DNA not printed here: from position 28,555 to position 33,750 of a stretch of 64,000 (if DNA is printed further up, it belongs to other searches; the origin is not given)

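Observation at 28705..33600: Giant DUF4011/Upf1-like helicase look-alike in which every ATPase motif I can place is replaced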

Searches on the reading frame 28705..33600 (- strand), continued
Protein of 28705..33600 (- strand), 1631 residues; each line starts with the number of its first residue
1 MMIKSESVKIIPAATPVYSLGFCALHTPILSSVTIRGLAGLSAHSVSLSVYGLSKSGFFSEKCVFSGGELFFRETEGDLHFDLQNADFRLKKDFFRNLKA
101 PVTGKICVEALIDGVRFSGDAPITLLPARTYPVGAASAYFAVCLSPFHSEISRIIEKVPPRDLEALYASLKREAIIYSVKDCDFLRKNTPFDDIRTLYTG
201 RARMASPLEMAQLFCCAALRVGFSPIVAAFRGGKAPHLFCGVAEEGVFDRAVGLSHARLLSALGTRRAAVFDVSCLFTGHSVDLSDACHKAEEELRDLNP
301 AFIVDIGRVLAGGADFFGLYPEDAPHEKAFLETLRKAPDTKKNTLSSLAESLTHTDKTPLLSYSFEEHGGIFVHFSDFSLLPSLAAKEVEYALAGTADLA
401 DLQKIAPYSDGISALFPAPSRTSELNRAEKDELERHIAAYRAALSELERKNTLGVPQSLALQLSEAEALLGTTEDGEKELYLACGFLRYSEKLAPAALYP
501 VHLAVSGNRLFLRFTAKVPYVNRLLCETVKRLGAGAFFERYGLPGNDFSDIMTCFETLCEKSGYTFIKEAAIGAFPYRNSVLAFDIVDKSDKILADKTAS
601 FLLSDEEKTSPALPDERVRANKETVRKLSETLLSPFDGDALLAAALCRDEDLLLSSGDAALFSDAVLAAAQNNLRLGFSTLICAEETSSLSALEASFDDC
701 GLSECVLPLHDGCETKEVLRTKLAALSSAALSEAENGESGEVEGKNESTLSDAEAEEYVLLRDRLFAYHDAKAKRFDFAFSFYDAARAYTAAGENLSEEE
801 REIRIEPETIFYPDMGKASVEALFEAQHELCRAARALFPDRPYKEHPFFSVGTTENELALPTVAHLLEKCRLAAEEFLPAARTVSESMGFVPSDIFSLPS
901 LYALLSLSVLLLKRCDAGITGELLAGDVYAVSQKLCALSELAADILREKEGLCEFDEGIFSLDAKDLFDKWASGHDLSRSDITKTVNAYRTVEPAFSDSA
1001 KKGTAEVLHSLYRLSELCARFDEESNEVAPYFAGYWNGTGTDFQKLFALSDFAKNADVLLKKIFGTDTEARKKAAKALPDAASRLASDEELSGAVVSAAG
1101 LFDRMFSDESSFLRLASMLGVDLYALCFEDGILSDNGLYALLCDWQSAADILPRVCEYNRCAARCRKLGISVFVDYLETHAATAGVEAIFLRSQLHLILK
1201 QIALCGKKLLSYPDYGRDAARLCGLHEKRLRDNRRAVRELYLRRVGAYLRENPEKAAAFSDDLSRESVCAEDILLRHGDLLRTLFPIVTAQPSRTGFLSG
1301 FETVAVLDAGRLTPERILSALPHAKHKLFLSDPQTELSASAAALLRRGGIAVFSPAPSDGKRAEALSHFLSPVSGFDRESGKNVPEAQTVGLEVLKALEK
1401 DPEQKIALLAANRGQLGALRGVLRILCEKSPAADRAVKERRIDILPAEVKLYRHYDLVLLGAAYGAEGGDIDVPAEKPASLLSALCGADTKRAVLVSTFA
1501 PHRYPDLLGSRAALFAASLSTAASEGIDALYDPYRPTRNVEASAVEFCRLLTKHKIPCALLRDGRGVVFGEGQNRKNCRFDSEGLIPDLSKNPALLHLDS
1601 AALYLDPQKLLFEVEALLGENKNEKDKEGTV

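Call 22: find_homologous_proteins(query=A1, max_evalue=0.001)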
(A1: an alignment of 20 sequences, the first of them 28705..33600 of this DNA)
Query A1 (20 sequences) (1631 aa, profile of the alignment): 42 proteins with E <= 0.001 among 8000 candidates.
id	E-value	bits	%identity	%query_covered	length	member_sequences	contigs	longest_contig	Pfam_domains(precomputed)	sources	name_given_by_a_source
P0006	0.0e+0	2345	37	99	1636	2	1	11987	-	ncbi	-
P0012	0.0e+0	2335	35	96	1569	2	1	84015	-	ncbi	-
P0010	0.0e+0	2327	35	96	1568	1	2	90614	-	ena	-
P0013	0.0e+0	2323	35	68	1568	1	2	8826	-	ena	-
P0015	0.0e+0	2309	35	95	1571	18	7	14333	-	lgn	-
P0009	0.0e+0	2264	35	99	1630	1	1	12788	-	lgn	-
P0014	0.0e+0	2245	33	99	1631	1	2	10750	-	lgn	-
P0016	0.0e+0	2244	33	99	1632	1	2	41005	-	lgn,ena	-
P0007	0.0e+0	2234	36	99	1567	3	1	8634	-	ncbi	-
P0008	0.0e+0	2223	37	99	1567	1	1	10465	-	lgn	-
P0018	0.0e+0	2208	34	98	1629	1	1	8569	-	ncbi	-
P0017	0.0e+0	2201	34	98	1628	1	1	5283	-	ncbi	-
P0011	0.0e+0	2196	34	96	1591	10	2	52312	-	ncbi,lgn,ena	-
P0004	0.0e+0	2143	44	100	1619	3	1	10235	-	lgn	-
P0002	0.0e+0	2140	66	100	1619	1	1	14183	-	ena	-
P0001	0.0e+0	2139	99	100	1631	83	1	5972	-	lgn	-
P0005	0.0e+0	2123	43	100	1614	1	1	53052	-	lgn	-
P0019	0.0e+0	2087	34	99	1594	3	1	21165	-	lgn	-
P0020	0.0e+0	1856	30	92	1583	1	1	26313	-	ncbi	-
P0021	4.2e-18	82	24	15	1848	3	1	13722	PF13195.12,PF13087.13,PF13086.13,PF13604.13,PF13245.13,PF18741.8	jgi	-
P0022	1.1e-17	81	22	35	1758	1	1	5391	PF13195.12,PF13087.13,PF13086.13,PF13604.13,PF13245.13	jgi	jgi:hypothetical protein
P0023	9.1e-17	78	24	19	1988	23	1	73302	PF11784.14,PF13195.12,PF04480.19,PF13087.13,PF13086.13,PF13604.13,PF13245.13,PF18741.8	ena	-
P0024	3.4e-15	73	23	15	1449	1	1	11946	PF13195.12,PF13087.13,PF13086.13,PF13604.13,PF13245.13,PF18741.8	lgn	-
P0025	7.8e-15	72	19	13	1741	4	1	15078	PF13195.12,PF13087.13,PF13086.13,PF00270.36,PF13604.13,PF13245.13,PF18741.8,PF09848.16,PF04851.22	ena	-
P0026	4.7e-10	56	22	18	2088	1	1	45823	PF13195.12,PF13087.13,PF13086.13,PF01443.25,PF13604.13,PF13245.13,PF18741.8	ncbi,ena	-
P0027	1.1e-9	55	22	23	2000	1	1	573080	PF11784.14,PF13195.12,PF13087.13,PF13086.13,PF13604.13,PF13245.13,PF18741.8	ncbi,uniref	ncbi:DUF3320 domain-containing protein [Pseudokineococcus sp. 1T1Z-3]|uniref:DUF3320 domain-containi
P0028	2.6e-9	53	23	17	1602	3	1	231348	PF11784.14,PF13195.12,PF13087.13,PF13086.13,PF13604.13,PF13245.13,PF18741.8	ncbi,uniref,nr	ncbi:DUF3320 domain-containing protein [Rhodopirellula sp. JC639]|uniref:DUF3320 domain-containing p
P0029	6.7e-9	52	19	8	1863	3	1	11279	PF11784.14,PF13195.12,PF13087.13,PF13086.13,PF13604.13,PF13245.13,PF18741.8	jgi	jgi:very-short-patch-repair endonuclease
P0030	2.7e-8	50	35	3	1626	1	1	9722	PF11784.14,PF13195.12,PF13087.13,PF13086.13,PF13604.13,PF13245.13,PF18741.8,PF13191.13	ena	-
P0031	5.4e-8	49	23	18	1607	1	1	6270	PF11784.14,PF13195.12,PF13087.13,PF13086.13,PF13604.13,PF13245.13,PF18741.8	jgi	jgi:very-short-patch-repair endonuclease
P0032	1.2e-7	48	-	-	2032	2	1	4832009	PF13195.12,PF13087.13,PF13086.13,PF13604.13,PF13245.13,PF18741.8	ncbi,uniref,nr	ncbi:DUF4011 domain-containing protein [Allosaccharopolyspora coralli]|uniref:DUF4011 domain-contain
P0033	7.5e-7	45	26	9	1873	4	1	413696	PF13195.12,PF13087.13,PF13086.13,PF13604.13,PF13245.13,PF18741.8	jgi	jgi:very-short-patch-repair endonuclease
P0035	6.5e-6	42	29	4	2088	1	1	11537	PF13195.12,PF13087.13,PF13086.13,PF13604.13,PF13245.13,PF18741.8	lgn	-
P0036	1.0e-5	41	21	20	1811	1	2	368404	PF13195.12,PF01272.26,PF13087.13,PF13086.13,PF13245.13,PF18741.8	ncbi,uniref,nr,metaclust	ncbi:DUF4011 domain-containing protein [Bradyrhizobium japonicum]|uniref:DUF4011 domain-containing p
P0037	4.2e-5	39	21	51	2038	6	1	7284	PF13195.12,PF13087.13,PF13086.13,PF13604.13,PF13245.13,PF18741.8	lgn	-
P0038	4.4e-5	39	24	12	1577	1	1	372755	PF11784.14,PF13195.12,PF13087.13,PF13086.13,PF13604.13,PF13245.13,PF18741.8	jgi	jgi:very-short-patch-repair endonuclease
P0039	4.7e-5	39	-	-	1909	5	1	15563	PF13195.12,PF04480.19,PF13087.13,PF13086.13,PF13604.13,PF13245.13,PF18741.8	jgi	-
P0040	4.8e-5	39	28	3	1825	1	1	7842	PF11784.14,PF13195.12,PF13087.13,PF13086.13,PF13604.13,PF13245.13,PF18741.8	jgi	jgi:hypothetical protein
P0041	5.0e-5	39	-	-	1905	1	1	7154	PF11784.14,PF13195.12,PF13087.13,PF13086.13,PF13604.13,PF13245.13,PF18741.8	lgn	-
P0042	6.6e-5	39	-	-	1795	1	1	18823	PF13195.12,PF13087.13,PF13086.13,PF13604.13,PF13245.13,PF18741.8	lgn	-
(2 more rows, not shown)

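Call 27: find_related_loci(query=A1, collection=genome_contigs, flank=4000)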
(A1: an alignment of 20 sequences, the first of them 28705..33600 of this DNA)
Query A1 (1631 aa) in genome_contigs; peptide patterns used: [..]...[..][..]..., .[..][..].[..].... (x = any residue, [..] = any of these).
41 stretches matched a pattern; 9 encode a relative of the query (tblastn E <= 1e-3); 9 distinct loci.
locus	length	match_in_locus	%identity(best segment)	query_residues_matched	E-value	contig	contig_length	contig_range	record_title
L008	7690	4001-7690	46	1-1274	0e+0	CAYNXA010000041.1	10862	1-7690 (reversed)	MAG TPA_asm: uncultured Oscillospiraceae bacterium isolate SRP350583_co2_451 genome assembly, contig: NODE_9106_length_1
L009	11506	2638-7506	37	7-1620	0e+0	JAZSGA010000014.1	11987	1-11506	MAG: Eubacteriales bacterium isolate T1900044579_TS20190045.MAGScoT_cleanbin_000039 SGB_552_k141_1753453, whole genome s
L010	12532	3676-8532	37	6-1622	0e+0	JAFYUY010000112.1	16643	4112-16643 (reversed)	MAG: Clostridia bacterium isolate RGIG7445 Water_buffalos_Colon-1__c725281, whole genome shotgun sequence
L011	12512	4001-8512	35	8-1573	0e+0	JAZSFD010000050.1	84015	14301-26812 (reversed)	MAG: Eubacteriales bacterium isolate T1900044585_TS20190051.MAGScoT_cleanbin_000015 SGB_593_k141_1916516, whole genome s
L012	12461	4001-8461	35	8-1554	0e+0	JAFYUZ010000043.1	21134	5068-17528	MAG: Clostridia bacterium isolate RGIG7446 Water_buffalos_Colon-1__c289171, whole genome shotgun sequence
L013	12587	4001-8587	34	8-1574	0e+0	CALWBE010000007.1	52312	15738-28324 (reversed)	MAG: uncultured Clostridia bacterium isolate E08__bin290 genome assembly, contig: E08__k127_7809412, whole genome shotgu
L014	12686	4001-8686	35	1-1617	0e+0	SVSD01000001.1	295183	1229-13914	MAG: Oscillospiraceae bacterium isolate SIG660 NODE_313_length_295183_cov_2.877227, whole genome shotgun sequence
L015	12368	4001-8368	30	2-1506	1e-178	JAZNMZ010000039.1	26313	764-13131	MAG: Eubacteriales bacterium isolate T1900044659_TS20190125.MAGScoT_cleanbin_000032 SGB_1501_k141_351332, whole genome s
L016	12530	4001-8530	36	4-1573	0e+0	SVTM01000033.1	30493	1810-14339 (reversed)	MAG: Oscillospiraceae bacterium isolate SIG695 NODE_30903_length_30493_cov_2.133603, whole genome shotgun sequence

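Call 29: search_solved_structures(query=A1, max_evalue=10)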
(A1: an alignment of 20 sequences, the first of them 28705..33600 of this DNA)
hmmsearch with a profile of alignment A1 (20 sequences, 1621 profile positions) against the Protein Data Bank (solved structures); distinct sequences matched with E-value up to 10: 1.
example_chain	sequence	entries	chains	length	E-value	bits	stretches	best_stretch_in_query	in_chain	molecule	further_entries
2x31_A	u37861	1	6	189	1.8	9.1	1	203-260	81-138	MAGNESIUM-CHELATASE 60 KDA SUBUNIT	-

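Call 30: search_solved_structures(query=P0023, max_evalue=0.001)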
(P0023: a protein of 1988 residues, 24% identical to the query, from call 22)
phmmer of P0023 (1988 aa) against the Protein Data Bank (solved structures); distinct sequences matched with E-value up to 0.001: 10.
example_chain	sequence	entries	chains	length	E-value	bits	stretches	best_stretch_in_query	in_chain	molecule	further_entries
4b3f_X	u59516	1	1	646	8.1e-10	39.5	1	680-746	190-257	DNA-BINDING PROTEIN SMUBP-2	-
4b3g_A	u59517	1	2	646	8.2e-10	39.5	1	680-746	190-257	DNA-BINDING PROTEIN SMUBP-2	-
5mzn_A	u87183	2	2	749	3.3e-07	30.8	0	1308-1358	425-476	Helicase SEN1,Helicase SEN1 | Helicase SEN1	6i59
8ftm_A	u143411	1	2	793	1.1e-05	25.8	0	1310-1573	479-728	5'-3' RNA helicase-like protein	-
8ram_O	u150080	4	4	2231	1.1e-05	25.8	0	1309-1358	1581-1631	Helicase SEN1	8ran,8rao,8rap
8fth_A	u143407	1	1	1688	8.9e-05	22.8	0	1310-1407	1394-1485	5'-3' RNA helicase-like protein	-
5eax_A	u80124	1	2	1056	0.00041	20.6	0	694-750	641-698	DNA replication ATP-dependent helicase/nuclease DNA2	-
5eaw_A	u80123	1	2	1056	0.00041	20.6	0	694-750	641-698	DNA replication ATP-dependent helicase/nuclease DNA2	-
5ean_A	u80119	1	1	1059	0.00041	20.6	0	694-750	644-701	DNA replication ATP-dependent helicase/nuclease DNA2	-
8rd3_A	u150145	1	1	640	0.0008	19.6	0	1311-1571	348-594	ATP-dependent helicase NAM7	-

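Call 31: search_protein_families(library=ncbifam, proteins=[P0023, P0021, P0026, P0037, P0032], max_evalue=0.00001)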
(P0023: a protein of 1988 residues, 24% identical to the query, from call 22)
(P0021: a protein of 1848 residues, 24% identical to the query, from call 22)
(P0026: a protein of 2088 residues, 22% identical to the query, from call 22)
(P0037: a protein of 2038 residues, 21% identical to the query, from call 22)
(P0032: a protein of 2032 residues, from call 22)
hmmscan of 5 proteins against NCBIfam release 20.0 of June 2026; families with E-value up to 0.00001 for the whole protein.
P0023 (1988 aa): 5 families
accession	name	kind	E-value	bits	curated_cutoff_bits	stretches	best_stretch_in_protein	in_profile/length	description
NF058533.1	antiphage_ProA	equivalog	0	2010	1500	1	30-1968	1-1903/1903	anti-phage protein ProA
NF042953.1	Hhe_antiphage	equivalog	4e-230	767.2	2000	2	1143-1738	1108-1702/1797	DUF4011 domain-containing anti-phage protein Hhe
TIGR00376.1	TIGR00376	hypoth_equivalog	6.9e-26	90.9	348.9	2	681-745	160-225/639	IGHMBP2 family helicase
NF040671.1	PLuB_AAA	exception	1.8e-18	65.4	999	1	1308-1571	959-1231/1256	PLuB system helicase-like protein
TIGR01448.2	helicase_RecD2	equivalog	7.3e-06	24.4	500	0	680-729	317-366/713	SF1B family DNA helicase RecD2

P0021 (1848 aa): 6 families
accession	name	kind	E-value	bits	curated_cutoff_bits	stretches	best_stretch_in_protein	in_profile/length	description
NF058533.1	antiphage_ProA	equivalog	0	2078.3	1500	1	28-1848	1-1801/1903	anti-phage protein ProA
NF042953.1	Hhe_antiphage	equivalog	6.6e-232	773.1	2000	2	1036-1772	985-1718/1797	DUF4011 domain-containing anti-phage protein Hhe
TIGR00376.1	TIGR00376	hypoth_equivalog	1.1e-24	86.9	348.9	2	1310-1589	349-609/639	IGHMBP2 family helicase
NF040671.1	PLuB_AAA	exception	8.6e-21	73.1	999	1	1324-1435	960-1080/1256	PLuB system helicase-like protein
TIGR01448.2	helicase_RecD2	equivalog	5.8e-08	31.3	500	0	682-733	315-366/713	SF1B family DNA helicase RecD2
TIGR01447.1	recD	equivalog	1e-05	24.4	310.15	0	1326-1366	262-305/597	exodeoxyribonuclease V subunit alpha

P0026 (2088 aa): 5 families
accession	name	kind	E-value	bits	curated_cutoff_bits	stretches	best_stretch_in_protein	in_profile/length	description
NF058533.1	antiphage_ProA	equivalog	0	1292.1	1500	3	228-1605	379-1748/1903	anti-phage protein ProA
NF042953.1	Hhe_antiphage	equivalog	2.5e-186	621.9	2000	2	971-1589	1105-1727/1797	DUF4011 domain-containing anti-phage protein Hhe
TIGR00376.1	TIGR00376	hypoth_equivalog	2.2e-24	85.9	348.9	2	1088-1392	316-609/639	IGHMBP2 family helicase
NF040671.1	PLuB_AAA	exception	4.4e-16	57.5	999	1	1134-1393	957-1231/1256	PLuB system helicase-like protein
TIGR01448.2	helicase_RecD2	equivalog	1.4e-07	30.1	500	0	464-554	276-366/713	SF1B family DNA helicase RecD2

P0037 (2038 aa): 4 families
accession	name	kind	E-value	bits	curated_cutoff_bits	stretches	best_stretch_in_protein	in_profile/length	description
NF058533.1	antiphage_ProA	equivalog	0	1438.3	1500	1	81-2006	2-1903/1903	anti-phage protein ProA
NF042953.1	Hhe_antiphage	equivalog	2.3e-150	502.7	2000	2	1197-1804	1082-1682/1797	DUF4011 domain-containing anti-phage protein Hhe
TIGR00376.1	TIGR00376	hypoth_equivalog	5.3e-30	104.4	348.9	2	1383-1657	353-610/639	IGHMBP2 family helicase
NF040671.1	PLuB_AAA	exception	2.9e-20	71.4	999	1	1521-1657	1114-1231/1256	PLuB system helicase-like protein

P0032 (2032 aa): 5 families
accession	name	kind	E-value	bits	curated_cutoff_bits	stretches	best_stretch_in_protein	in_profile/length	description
NF058533.1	antiphage_ProA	equivalog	0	1863.8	1500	1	24-1990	1-1901/1903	anti-phage protein ProA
NF042953.1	Hhe_antiphage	equivalog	3e-164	548.8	2000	2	963-1749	918-1703/1797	DUF4011 domain-containing anti-phage protein Hhe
TIGR00376.1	TIGR00376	hypoth_equivalog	3.5e-28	98.4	348.9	3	683-746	160-224/639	IGHMBP2 family helicase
NF040671.1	PLuB_AAA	exception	8.7e-28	96.3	999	2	1314-1582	958-1231/1256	PLuB system helicase-like protein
TIGR01448.2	helicase_RecD2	equivalog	8.8e-08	30.7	500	0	670-731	305-366/713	SF1B family DNA helicase RecD2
